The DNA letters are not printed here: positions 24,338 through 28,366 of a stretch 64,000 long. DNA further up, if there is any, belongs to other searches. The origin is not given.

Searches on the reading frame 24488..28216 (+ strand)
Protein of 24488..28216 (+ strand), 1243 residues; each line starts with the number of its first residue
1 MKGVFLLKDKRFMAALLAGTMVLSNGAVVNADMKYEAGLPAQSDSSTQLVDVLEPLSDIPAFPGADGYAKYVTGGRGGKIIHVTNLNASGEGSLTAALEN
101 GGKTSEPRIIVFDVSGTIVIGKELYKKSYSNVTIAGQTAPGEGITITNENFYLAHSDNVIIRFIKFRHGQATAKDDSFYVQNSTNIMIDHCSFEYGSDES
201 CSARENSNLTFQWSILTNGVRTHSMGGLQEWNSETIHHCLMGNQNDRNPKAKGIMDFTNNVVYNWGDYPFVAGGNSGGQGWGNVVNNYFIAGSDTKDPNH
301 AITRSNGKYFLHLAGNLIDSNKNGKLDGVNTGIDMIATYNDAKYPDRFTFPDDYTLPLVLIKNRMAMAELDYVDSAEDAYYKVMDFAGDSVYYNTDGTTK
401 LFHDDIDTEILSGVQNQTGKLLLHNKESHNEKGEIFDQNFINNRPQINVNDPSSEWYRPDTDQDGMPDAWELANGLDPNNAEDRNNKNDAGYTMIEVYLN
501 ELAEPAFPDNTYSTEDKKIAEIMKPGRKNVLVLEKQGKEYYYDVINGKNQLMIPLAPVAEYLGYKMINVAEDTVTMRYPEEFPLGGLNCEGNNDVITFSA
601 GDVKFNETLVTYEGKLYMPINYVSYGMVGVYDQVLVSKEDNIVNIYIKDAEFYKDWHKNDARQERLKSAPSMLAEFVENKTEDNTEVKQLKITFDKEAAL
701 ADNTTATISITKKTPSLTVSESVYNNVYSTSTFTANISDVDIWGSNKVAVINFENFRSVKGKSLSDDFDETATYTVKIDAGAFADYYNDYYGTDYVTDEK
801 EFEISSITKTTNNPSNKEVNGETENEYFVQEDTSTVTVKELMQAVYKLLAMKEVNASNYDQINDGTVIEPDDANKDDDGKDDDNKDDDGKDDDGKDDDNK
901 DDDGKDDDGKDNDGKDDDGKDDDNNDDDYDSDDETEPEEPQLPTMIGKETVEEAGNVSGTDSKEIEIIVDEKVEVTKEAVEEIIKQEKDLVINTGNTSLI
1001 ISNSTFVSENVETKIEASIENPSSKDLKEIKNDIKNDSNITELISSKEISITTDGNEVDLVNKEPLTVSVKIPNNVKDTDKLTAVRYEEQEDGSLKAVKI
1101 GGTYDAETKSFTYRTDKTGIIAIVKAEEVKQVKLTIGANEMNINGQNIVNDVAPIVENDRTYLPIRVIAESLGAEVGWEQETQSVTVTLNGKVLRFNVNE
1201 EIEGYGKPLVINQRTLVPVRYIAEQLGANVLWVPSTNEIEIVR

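Call 30: search_protein_families(library=pfam, proteins=[window:24488-28216:+])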
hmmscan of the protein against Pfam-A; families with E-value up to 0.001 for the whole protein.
window:24488-28216:+ (1243 aa): 1 family
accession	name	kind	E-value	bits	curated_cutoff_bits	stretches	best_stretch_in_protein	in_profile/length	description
PF07833.16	Cu_amine_oxidN1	-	1.3e-27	96.3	24.2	2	1127-1186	48-107/108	Copper amine oxidase N-terminal domain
